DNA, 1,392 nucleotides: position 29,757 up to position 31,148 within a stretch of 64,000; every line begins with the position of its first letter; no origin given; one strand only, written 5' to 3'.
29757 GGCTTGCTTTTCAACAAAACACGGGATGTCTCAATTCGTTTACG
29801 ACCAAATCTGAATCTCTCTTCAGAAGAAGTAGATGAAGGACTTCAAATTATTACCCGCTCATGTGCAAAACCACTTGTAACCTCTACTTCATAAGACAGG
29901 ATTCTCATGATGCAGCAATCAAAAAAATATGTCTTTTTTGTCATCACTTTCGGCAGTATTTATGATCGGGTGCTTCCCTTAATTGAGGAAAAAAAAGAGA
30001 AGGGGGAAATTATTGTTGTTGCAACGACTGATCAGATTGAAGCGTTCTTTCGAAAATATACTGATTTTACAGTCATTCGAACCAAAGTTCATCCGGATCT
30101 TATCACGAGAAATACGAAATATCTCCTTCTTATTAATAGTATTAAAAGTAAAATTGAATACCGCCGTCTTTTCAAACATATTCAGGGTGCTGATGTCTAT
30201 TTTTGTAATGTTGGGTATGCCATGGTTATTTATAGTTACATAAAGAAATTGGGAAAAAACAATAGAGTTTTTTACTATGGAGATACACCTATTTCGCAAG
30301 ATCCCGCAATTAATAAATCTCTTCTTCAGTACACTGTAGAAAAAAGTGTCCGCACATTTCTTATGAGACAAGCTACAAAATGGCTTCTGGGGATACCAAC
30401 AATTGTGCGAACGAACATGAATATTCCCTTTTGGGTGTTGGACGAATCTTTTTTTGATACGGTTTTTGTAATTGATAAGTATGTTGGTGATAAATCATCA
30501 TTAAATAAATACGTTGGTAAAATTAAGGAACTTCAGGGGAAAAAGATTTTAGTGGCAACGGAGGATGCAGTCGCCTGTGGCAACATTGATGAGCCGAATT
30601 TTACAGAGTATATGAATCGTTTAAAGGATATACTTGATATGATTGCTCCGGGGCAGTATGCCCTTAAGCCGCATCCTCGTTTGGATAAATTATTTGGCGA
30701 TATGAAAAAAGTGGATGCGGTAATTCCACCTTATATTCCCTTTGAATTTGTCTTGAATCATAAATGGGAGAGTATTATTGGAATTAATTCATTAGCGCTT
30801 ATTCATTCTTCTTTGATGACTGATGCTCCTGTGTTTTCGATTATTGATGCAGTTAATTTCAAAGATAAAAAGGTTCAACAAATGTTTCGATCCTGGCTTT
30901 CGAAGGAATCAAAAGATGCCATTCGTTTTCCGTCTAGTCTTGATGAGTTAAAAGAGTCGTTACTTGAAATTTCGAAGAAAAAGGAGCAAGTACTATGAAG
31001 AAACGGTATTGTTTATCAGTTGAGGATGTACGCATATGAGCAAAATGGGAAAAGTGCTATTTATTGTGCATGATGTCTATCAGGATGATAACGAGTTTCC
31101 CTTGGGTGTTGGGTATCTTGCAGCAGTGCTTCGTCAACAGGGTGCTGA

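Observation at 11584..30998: Three paralogous TagF/KpsC-like K-x-HP transferases distributed through the nonulosonic acid cluster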

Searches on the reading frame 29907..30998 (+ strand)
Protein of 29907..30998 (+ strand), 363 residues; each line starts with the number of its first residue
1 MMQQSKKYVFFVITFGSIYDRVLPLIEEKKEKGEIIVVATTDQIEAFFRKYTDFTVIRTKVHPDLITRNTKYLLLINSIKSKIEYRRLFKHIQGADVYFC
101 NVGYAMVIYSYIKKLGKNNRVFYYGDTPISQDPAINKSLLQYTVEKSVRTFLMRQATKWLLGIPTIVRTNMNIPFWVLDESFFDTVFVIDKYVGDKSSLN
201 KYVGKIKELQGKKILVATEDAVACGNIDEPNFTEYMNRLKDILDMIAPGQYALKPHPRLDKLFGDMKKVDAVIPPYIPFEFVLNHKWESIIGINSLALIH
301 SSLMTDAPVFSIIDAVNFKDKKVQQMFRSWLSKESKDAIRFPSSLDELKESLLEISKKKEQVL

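Call 6: search_protein_families(library=pfam, proteins=[window:29907-30998:+], max_evalue=1)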
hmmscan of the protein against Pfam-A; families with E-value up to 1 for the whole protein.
window:29907-30998:+ (363 aa): 0 families

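Call 7: search_protein_families(library=ncbifam, proteins=[window:29907-30998:+], max_evalue=1)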
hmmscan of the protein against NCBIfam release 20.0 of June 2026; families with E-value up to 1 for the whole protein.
window:29907-30998:+ (363 aa): 0 families

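Call 16: search_solved_structures(query=window:29907-30998:+, max_evalue=10)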
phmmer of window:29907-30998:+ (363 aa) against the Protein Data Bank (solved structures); distinct sequences matched with E-value up to 10: 2.
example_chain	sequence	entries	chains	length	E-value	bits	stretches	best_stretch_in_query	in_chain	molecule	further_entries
8wux_a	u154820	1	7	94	0.28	13.4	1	193-223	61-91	Co-chaperonin GroES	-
8wuw_a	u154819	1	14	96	0.29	13.3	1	193-223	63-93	Co-chaperonin GroES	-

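Call 17: find_homologous_proteins(query=window:29907-30998:+)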
Query window:29907-30998:+ (363 aa): 34 proteins with E <= 0.001 among 2877 candidates.
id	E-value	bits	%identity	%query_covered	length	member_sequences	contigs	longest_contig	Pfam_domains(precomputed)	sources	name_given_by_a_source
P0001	2.6e-238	808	100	100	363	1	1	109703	-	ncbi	-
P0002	5.6e-117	409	53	95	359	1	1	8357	-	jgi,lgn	-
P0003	7.7e-116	405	54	95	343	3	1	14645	-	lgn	-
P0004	6.9e-115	402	51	97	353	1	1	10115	-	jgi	jgi:hypothetical protein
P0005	1.8e-114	400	52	95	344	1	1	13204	-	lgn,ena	-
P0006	9.7e-114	398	53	95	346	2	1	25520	-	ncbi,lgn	-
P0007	2.4e-113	397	52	95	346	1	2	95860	-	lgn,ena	-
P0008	1.2e-109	385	52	95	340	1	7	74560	-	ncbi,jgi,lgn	jgi:hypothetical protein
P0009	1.4e-108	381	49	95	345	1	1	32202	-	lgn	-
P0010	2.7e-108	380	51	95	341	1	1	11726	-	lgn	-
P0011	4.8e-106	373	48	96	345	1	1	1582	-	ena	-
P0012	8.2e-104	365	50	90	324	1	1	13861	-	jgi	-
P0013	3.2e-103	364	49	95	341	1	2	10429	-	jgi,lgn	-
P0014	2.7e-101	357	50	89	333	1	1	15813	-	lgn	-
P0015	1.7e-100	355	47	97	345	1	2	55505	-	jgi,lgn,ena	-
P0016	1.9e-97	345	47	95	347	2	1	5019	PF07388.18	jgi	-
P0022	4.4e-90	320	45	95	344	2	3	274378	-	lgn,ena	-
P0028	1.2e-80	289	44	96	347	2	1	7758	PF07388.18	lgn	-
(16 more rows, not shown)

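Call 23: search_solved_structures(query=A1, max_evalue=10, show_alignments=2)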
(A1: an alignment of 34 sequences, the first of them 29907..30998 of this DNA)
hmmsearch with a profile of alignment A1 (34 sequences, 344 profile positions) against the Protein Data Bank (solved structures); distinct sequences matched with E-value up to 10: 1.
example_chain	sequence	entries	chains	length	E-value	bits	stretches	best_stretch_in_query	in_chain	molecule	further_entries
9ofv_v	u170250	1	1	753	0.21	13.7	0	91-115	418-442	Ribosome quality control complex subunit 1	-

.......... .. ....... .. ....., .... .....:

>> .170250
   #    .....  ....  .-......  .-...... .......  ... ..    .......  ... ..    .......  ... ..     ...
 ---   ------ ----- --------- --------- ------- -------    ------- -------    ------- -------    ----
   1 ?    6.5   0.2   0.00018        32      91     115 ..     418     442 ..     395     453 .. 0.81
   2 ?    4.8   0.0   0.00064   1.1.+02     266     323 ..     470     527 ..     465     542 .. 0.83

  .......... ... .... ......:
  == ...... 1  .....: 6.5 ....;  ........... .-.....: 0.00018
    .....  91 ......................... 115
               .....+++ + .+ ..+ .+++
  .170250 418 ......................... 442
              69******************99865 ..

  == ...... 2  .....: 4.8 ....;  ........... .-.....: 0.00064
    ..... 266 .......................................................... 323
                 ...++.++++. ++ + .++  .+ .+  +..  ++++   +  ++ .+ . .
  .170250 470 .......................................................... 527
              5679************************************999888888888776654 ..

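Call 26: search_protein_families(library=pfam, alignment_id=A1, max_evalue=0.1)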
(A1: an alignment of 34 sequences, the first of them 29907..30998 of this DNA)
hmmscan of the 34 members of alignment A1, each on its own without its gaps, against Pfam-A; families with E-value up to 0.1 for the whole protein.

A. member 1, window:29907-30998:+ (363 aa): 0 families

B. families by the number of members that match (of 34 scanned): 26 families (the first 25 are shown)
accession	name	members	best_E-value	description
PF07388.17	A-2_8-polyST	7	3.8e-10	Alpha-2,8-polysialyltransferase (POLYST)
PF13543.13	SAM_KSR1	4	0.0061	SAM like domain present in kinase suppressor RAS 1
PF22390.1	LntA_helical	3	0.0016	LntA, four-helical up-and-down bundle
PF03394.18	Pox_E8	2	0.0027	Poxvirus E8 protein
PF10208.15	ARMET_C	2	0.053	ARMET, C-terminal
PF07922.17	Glyco_transf_52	1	3.2e-05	Glycosyltransferase family 52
PF17533.7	DUF5452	1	0.0093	Family of unknown function (DUF5452)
PF05159.20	Capsule_synth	1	0.011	Capsule polysaccharide biosynthesis protein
PF20753.2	DUF6558_C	1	0.014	Phage tail C-terminal domain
PF01875.22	Memo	1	0.023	Memo-like protein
PF00619.27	CARD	1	0.026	Caspase recruitment domain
PF12917.13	YfbR-like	1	0.028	5'-deoxynucleotidase YfbR-like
PF23568.1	ARM_LIN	1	0.031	E3 ubiquitin-protein ligase LIN-like, ARM repeat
PF18933.6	PsbP_2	1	0.04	PsbP-like protein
PF06304.16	DUF1048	1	0.041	Protein of unknown function (DUF1048)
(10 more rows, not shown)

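Call 32: list_cluster_members(proteins=[P0001, P0035, P0060])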
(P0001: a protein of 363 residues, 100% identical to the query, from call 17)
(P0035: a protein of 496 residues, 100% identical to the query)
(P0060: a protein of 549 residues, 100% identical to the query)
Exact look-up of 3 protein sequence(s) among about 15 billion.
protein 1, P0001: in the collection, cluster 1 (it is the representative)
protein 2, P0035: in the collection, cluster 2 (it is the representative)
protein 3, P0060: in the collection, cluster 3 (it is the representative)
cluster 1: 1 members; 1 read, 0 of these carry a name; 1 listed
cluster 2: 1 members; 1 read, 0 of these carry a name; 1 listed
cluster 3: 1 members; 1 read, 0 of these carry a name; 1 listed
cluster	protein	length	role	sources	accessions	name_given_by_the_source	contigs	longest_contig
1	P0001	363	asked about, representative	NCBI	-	-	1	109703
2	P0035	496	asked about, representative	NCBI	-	-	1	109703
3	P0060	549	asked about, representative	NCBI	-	-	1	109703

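Call 38: find_related_loci(query=A1, collection=genome_contigs, flank=10000)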
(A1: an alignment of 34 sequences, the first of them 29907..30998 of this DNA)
Query A1 (363 aa) in genome_contigs; peptide patterns used: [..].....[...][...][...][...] (x = any residue, [..] = any of these).
7 stretches matched a pattern; 1 encode a relative of the query (tblastn E <= 1e-3); 1 distinct loci.
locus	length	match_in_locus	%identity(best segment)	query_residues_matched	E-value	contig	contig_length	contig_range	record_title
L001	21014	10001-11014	52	7-352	2e-118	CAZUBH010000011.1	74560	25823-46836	MAG TPA_asm: uncultured Thermoplasmatales archaeon isolate SRP141376_co1_301 genome assembly, contig: NODE_903_length_74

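Call 39: find_encoding_contigs(protein=P0007, flank=10000, max_places=2)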
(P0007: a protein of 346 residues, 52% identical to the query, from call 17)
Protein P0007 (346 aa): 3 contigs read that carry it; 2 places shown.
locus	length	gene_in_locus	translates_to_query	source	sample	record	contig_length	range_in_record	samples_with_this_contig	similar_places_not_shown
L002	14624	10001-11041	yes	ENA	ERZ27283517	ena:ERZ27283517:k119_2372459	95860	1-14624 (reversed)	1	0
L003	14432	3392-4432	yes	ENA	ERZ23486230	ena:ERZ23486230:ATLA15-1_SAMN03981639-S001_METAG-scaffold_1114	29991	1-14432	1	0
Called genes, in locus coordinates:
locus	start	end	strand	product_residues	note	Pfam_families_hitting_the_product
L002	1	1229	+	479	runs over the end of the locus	-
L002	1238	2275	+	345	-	PF01408:GFO_IDH_MocA, PF22725:GFO_IDH_MocA_C3, PF02894:GFO_IDH_MocA_C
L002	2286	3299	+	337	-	PF13489:Methyltransf_23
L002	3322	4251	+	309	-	PF00389:2-Hacid_dh, PF02826:2-Hacid_dh_C, PF01262:AlaDh_PNT_C (faint)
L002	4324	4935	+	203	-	PF13580:SIS_2, PF01380:SIS (faint)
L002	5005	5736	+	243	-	PF00106:adh_short, PF08659:KR, PF23441:SDR (faint), PF01370:Epimerase (weak), PF13561:adh_short_C2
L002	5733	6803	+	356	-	PF13685:Fe-ADH_2 (faint), PF01761:DHQ_synthase, PF24621:DHQS_C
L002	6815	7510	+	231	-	PF02348:CTP_transf_3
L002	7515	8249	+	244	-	PF03328:HpcH_HpaI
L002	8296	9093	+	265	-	PF05050:Methyltransf_21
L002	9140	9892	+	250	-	-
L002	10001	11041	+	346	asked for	-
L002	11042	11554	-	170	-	PF08282:Hydrolase_3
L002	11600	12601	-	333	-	PF04055:Radical_SAM, PF13186:SPASM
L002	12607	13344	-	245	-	PF00793:DAHP_synth_1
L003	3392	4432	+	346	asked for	-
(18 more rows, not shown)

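Call 40: find_encoding_contigs(protein=P0008, flank=10000, max_places=2)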
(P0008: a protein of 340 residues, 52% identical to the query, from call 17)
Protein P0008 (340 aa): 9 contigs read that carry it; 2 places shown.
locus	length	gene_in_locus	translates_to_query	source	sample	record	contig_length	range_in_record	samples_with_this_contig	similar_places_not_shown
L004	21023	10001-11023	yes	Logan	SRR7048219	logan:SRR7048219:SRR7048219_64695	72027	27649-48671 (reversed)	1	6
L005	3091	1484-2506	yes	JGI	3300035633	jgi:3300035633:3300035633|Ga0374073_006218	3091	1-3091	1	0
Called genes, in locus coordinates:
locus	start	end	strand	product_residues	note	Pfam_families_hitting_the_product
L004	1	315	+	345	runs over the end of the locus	PF03102:NeuB, PF08666:SAF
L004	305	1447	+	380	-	PF02350:Epimerase_2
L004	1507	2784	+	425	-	PF05159:Capsule_synth (weak)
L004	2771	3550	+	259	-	PF03328:HpcH_HpaI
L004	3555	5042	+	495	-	PF02310:B12-binding, PF04055:Radical_SAM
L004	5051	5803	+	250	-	PF05050:Methyltransf_21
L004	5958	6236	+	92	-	-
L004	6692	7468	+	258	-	PF02348:CTP_transf_3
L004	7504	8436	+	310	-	PF00389:2-Hacid_dh, PF03446:NAD_binding_2 (faint), PF02826:2-Hacid_dh_C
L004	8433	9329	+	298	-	PF01073:3Beta_HSD, PF01370:Epimerase, PF02719:Polysacc_synt_2, PF04321:RmlD_sub_bind, PF05368:NmrA, PF07993:NAD_binding_4 (faint), PF13460:NAD_binding_10, PF16363:GDP_Man_Dehyd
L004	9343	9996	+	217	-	PF00702:Hydrolase, PF06888:Put_Phosphatase (faint), PF12710:HAD, PF13419:HAD_2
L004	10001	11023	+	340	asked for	-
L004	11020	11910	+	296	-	PF03102:NeuB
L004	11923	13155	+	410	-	PF01041:DegT_DnrJ_EryC1, PF01212:Beta_elim_lyase (weak)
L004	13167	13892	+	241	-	PF02348:CTP_transf_3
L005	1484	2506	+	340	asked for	-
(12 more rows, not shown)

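Call 41: predict_structure(alignment_id=A1)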
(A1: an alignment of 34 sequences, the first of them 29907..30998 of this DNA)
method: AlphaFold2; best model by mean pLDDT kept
length: 363 residues; sequences in the alignment: 34
mean_pLDDT: 90.3   pTM: 0.87
mean pLDDT of the five models: 90.3, 90.1, 89.6, 88.6, 85.2
residues with pLDDT >= 90: 257; 70-90: 86; 50-70: 11; < 50: 9
segments of 3 or more residues with pLDDT < 50: 130-137
pLDDT, mean of each block of 10 residues (from residue 1): 87 92 95 97 95 96 76 85 97 97 87 97 76 46 84 91 89 84 92 87 90 92 89 95 97 88 92 94 95 93 96 96 95 96 98 94 83
secondary structure, 60 per line:
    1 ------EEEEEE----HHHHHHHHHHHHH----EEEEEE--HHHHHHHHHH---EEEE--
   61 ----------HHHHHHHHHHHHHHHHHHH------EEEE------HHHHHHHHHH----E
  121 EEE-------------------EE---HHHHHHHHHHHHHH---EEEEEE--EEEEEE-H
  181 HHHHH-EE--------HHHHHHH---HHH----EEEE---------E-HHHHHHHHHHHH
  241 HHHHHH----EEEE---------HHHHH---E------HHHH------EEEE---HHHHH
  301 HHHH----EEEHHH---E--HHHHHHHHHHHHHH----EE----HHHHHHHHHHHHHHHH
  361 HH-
elements in order: E7-12 H17-29 E34-39 H42-51 E55-58 H71-89 E96-99 H106-115 E120-123 H148-161 E165-170 E173-178 H180-185 H197-203 E214-217 H229-246 E251-254 H264-268 H279-282 E289-292 H296-304 E309-311 H321-334 H345-362

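Call 57: search_solved_structures(query=P0016, max_evalue=10, show_alignments=2)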
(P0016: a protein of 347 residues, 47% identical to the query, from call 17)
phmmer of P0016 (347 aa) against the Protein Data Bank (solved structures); distinct sequences matched with E-value up to 10: 9.
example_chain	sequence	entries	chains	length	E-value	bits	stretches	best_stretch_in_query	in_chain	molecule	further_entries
7ahy_AAA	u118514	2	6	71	1.2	11.5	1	102-138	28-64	E3 ubiquitin-protein ligase Mdm2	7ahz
7ah2_AAA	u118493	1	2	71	1.8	10.9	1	101-139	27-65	E3 ubiquitin-protein ligase Mdm2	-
6sqo_A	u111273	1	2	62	2.4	10.5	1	102-138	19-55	E3 ubiquitin-protein ligase Mdm2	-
6sqp_A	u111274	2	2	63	2.5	10.5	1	102-138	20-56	E3 ubiquitin-protein ligase Mdm2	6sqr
2hdp_A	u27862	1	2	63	2.5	10.4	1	102-138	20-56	Ubiquitin-protein ligase E3 Mdm2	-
6sqr_D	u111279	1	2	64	2.6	10.4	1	102-138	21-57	E3 ubiquitin-protein ligase Mdm2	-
6sqs_A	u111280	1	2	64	2.6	10.4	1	102-138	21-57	E3 ubiquitin-protein ligase Mdm2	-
2vje_A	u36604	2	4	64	2.6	10.4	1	102-138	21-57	E3 UBIQUITIN-PROTEIN LIGASE MDM2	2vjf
6sqp_C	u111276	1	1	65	2.7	10.4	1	102-138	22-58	E3 ubiquitin-protein ligase Mdm2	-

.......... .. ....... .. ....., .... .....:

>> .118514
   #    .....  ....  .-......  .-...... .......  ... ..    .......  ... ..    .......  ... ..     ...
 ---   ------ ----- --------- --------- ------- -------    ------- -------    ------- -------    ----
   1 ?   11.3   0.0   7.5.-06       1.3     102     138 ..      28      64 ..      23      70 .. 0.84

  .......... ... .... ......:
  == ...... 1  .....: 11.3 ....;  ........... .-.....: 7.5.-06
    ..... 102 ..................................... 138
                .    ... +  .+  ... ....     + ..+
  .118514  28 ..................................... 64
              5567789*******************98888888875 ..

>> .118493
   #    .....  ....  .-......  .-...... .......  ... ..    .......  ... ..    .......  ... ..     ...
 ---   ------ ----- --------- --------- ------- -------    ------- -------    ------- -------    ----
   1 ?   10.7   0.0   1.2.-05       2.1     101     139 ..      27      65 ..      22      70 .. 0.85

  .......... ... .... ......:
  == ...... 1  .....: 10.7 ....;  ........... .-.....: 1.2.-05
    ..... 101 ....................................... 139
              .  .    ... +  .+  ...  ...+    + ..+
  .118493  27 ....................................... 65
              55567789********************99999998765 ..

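Call 58: find_encoding_contigs(protein=P0001, flank=1000, max_places=2)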
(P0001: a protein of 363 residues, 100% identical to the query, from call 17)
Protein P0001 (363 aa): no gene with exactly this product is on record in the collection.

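Call 84: find_encoding_contigs(protein=P0022, flank=8000, max_places=1)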
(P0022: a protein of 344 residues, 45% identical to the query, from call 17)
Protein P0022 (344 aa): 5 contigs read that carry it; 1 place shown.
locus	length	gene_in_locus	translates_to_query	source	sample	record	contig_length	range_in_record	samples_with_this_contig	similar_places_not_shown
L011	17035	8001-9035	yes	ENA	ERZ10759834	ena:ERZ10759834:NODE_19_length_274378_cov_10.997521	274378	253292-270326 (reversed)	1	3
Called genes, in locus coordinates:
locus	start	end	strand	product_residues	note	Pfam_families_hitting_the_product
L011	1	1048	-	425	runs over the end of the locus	PF02826:2-Hacid_dh_C (faint), PF03446:NAD_binding_2 (weak), PF03721:UDPG_MGDP_dh_N, PF00984:UDPG_MGDP_dh, PF03720:UDPG_MGDP_dh_C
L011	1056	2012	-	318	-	PF01073:3Beta_HSD, PF01370:Epimerase, PF02719:Polysacc_synt_2, PF04321:RmlD_sub_bind, PF05368:NmrA, PF13460:NAD_binding_10, PF16363:GDP_Man_Dehyd, PF07993:NAD_binding_4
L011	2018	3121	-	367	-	PF01041:DegT_DnrJ_EryC1, PF00155:Aminotran_1_2, PF00266:Aminotran_5, PF01053:Cys_Met_Meta_PP, PF01212:Beta_elim_lyase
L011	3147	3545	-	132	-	PF25087:GMPPB_C (weak), PF00132:Hexapep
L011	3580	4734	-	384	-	PF02350:Epimerase_2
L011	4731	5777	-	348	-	PF03102:NeuB, PF08666:SAF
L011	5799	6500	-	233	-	PF02348:CTP_transf_3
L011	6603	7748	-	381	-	-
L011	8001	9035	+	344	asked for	-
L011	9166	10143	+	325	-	PF01073:3Beta_HSD, PF01370:Epimerase, PF02719:Polysacc_synt_2, PF04321:RmlD_sub_bind, PF07993:NAD_binding_4, PF16363:GDP_Man_Dehyd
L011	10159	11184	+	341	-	PF04055:Radical_SAM, PF13186:SPASM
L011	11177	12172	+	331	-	PF03102:NeuB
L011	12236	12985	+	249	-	PF02348:CTP_transf_3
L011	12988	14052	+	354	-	PF03102:NeuB, PF08666:SAF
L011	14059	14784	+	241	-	PF00535:Glycos_transf_2, PF10111:Glyco_tranf_2_2, PF13641:Glyco_tranf_2_3 (weak)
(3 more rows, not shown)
